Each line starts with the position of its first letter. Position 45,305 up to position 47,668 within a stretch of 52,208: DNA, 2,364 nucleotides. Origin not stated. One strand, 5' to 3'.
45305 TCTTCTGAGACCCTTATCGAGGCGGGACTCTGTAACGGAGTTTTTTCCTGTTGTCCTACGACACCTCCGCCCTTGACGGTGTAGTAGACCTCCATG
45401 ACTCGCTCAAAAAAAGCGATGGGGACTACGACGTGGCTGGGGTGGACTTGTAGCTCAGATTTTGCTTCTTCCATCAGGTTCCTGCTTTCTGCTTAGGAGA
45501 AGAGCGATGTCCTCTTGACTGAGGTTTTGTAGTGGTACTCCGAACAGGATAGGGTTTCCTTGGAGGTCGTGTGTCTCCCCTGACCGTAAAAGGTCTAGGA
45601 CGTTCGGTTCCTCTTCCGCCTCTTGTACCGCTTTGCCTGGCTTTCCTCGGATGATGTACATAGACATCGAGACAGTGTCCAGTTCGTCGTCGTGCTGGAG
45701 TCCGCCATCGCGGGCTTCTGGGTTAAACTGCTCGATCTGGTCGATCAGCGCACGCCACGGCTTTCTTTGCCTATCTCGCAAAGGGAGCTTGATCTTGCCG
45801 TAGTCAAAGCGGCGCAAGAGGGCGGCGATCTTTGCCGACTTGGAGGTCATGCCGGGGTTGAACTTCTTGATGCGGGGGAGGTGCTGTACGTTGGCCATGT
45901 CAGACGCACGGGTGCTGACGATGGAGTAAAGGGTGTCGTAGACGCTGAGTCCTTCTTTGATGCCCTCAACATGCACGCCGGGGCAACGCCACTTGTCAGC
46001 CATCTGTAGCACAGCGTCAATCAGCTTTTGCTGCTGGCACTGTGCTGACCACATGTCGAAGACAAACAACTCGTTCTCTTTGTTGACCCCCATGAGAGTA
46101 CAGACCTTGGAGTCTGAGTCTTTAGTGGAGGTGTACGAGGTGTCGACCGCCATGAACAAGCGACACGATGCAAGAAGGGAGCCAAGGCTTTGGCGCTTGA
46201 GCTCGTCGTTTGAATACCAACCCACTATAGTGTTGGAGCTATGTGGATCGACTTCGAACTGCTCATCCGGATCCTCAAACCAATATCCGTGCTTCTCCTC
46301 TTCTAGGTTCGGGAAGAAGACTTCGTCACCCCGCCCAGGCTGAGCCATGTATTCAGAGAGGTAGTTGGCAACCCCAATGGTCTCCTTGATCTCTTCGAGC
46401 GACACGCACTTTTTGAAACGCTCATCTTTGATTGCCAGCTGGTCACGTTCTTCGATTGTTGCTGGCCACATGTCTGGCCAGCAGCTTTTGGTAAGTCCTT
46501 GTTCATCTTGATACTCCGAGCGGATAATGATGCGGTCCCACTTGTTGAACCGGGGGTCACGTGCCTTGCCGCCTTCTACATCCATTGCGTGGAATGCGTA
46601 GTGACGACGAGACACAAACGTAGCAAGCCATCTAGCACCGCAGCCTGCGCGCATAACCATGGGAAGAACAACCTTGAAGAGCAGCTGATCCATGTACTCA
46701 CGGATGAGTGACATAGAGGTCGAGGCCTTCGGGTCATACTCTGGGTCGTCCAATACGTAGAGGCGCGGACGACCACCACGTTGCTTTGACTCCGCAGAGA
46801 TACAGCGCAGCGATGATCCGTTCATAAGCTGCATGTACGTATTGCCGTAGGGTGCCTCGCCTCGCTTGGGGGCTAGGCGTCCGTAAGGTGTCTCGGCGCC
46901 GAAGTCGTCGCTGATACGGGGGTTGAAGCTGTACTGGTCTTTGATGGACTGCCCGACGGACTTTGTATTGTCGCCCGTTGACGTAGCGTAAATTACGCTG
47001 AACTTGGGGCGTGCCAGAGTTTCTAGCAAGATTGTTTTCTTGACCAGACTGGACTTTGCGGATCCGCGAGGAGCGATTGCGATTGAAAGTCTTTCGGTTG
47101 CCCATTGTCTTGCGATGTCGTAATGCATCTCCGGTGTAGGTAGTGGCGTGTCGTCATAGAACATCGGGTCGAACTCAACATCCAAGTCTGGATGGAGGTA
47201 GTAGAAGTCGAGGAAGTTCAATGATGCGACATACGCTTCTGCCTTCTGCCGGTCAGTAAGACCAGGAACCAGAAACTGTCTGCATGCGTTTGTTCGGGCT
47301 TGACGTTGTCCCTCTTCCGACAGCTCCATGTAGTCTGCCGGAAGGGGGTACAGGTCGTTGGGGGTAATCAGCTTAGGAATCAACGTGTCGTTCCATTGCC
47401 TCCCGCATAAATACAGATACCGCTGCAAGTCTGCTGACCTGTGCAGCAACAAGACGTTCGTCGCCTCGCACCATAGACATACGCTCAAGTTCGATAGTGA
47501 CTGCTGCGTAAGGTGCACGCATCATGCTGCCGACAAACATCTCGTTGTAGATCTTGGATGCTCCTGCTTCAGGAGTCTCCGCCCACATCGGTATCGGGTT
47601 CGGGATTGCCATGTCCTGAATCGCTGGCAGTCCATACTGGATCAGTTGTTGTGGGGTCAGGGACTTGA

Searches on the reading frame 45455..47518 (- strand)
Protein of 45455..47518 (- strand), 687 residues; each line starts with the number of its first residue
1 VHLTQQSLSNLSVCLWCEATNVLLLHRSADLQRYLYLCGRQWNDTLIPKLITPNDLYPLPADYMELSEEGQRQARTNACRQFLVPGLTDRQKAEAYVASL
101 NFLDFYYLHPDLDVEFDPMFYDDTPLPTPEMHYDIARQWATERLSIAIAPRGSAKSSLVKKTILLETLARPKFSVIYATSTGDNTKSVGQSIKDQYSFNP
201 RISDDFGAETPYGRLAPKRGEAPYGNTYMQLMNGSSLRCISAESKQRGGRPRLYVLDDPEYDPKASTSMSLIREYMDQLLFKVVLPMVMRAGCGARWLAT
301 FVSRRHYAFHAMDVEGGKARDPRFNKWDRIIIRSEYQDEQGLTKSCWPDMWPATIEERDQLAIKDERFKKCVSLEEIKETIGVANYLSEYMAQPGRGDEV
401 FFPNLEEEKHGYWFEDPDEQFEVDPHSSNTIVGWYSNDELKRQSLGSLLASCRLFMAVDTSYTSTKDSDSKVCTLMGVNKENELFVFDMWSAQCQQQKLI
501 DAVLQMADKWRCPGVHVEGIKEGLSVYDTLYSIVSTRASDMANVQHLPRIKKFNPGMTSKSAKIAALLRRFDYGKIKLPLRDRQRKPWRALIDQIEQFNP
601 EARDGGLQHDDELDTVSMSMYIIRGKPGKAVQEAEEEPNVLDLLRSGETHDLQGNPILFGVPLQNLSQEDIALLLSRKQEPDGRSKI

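Call 11: search_protein_families(library=phrogs, proteins=[window:45455-47518:-], max_evalue=0.00001)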
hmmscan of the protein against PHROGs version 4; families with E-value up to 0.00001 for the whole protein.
window:45455-47518:- (687 aa): 2 families
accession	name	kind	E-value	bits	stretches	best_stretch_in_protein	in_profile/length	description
phrog_38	-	head and packaging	1.4e-44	153.9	1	90-636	261-716/760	terminase large subunit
phrog_5573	-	head and packaging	3.4e-09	37.5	1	453-630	81-239/250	terminase large subunit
